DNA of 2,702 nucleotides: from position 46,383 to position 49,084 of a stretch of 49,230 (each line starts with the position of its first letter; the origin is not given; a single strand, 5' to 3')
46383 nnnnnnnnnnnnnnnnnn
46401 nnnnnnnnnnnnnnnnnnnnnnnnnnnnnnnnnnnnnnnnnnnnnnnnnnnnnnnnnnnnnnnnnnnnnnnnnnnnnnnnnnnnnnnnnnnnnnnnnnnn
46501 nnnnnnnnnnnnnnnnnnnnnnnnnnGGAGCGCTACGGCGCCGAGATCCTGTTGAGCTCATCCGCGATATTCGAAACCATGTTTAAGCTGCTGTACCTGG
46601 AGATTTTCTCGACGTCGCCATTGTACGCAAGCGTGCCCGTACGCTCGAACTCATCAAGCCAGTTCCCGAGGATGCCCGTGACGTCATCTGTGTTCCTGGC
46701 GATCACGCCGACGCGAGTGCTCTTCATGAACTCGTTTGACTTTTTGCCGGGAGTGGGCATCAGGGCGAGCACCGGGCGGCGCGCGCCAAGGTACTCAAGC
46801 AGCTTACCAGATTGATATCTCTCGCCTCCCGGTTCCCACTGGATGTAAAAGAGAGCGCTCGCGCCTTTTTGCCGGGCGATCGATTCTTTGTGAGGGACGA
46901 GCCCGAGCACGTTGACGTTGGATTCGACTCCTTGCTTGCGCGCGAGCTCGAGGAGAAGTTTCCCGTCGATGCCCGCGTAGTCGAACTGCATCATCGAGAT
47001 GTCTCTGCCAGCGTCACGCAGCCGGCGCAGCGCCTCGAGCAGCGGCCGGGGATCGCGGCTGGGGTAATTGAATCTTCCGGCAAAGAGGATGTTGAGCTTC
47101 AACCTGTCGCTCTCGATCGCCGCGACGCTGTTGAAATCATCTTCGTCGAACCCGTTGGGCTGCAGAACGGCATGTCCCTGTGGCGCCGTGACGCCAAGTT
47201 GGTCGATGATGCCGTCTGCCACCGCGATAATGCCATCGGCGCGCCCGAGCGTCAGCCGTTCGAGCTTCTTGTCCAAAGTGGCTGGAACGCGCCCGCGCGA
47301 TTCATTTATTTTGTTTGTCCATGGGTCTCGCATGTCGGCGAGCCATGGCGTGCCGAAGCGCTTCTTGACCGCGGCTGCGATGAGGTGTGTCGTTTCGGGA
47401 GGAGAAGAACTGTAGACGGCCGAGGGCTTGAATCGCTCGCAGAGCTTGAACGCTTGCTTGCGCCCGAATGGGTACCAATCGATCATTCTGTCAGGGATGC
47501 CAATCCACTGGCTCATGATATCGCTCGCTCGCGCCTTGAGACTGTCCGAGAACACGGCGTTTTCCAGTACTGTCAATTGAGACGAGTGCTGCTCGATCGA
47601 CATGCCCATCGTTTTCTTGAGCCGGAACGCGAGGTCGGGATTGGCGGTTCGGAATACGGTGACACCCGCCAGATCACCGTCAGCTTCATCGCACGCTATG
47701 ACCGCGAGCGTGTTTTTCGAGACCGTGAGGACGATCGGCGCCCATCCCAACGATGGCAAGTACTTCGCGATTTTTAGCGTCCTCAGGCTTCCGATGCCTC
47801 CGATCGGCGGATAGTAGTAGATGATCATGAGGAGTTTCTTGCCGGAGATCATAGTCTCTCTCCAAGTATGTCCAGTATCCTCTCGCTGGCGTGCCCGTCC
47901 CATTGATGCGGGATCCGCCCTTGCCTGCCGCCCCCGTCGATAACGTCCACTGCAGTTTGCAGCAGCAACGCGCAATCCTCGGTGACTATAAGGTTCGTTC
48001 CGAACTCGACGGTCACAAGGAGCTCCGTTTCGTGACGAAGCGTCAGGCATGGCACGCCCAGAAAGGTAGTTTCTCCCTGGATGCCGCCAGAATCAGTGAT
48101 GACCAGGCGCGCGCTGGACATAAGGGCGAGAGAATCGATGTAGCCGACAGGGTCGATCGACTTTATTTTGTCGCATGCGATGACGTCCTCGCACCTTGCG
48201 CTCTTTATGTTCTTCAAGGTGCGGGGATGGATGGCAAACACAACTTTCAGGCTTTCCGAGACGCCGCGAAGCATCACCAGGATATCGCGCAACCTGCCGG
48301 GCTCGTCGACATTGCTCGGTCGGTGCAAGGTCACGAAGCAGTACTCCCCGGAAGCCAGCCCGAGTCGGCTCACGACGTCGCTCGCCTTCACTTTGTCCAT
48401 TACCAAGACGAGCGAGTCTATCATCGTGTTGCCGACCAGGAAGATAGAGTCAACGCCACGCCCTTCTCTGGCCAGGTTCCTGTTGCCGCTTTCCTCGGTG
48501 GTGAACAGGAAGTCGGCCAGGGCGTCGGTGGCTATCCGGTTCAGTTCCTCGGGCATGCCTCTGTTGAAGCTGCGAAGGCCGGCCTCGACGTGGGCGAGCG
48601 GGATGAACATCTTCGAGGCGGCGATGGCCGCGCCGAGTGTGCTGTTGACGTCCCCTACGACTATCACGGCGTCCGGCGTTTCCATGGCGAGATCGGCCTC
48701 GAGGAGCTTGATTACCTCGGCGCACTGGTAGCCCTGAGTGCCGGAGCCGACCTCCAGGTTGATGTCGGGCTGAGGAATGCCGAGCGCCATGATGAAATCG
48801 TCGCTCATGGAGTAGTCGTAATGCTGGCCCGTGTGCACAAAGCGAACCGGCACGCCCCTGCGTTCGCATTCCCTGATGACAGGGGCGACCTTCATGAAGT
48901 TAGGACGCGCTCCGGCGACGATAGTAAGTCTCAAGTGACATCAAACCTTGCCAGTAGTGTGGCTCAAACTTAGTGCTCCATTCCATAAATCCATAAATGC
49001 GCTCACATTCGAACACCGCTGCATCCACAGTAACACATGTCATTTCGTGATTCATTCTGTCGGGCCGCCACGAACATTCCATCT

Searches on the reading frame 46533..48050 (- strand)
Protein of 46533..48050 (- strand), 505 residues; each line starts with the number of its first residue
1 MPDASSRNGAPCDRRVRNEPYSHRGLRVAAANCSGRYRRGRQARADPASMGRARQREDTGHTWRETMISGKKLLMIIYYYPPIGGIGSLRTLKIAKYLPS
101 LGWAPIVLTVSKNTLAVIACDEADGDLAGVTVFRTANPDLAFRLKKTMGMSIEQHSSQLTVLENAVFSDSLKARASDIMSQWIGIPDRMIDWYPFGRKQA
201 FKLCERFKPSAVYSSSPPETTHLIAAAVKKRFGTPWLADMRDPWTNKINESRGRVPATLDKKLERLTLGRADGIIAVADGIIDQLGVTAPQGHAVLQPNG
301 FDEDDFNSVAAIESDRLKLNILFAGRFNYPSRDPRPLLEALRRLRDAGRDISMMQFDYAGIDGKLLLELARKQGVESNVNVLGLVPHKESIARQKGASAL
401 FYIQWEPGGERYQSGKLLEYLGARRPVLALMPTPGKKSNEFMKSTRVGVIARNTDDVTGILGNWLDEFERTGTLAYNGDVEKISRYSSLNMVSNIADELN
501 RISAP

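Call 7: search_protein_families(library=pfam, proteins=[window:46533-48050:-], max_evalue=0.01)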
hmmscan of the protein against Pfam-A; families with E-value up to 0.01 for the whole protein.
window:46533-48050:- (505 aa): 3 families
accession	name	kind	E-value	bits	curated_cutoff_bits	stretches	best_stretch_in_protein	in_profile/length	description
PF13579.12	Glyco_trans_4_4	-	4.7e-07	30.7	29.7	1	201-299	64-157/158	Glycosyl transferase 4-like domain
PF13692.12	Glyco_trans_1_4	-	2.4e-05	25.1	27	1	320-452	3-125/142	Glycosyl transferases group 1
PF13439.12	Glyco_transf_4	-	9.7e-05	22.9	28.5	1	181-304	45-169/170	Glycosyltransferase Family 4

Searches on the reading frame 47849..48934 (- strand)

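Call 7: search_protein_families(library=pfam, proteins=[window:47849-48934:-], max_evalue=0.01)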
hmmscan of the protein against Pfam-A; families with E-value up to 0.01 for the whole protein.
window:47849-48934:- (361 aa): 1 family
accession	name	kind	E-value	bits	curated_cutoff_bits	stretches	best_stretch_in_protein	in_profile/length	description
PF02350.25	Epimerase_2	-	2.5e-90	303.3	30.6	1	22-357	2-346/347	UDP-N-acetylglucosamine 2-epimerase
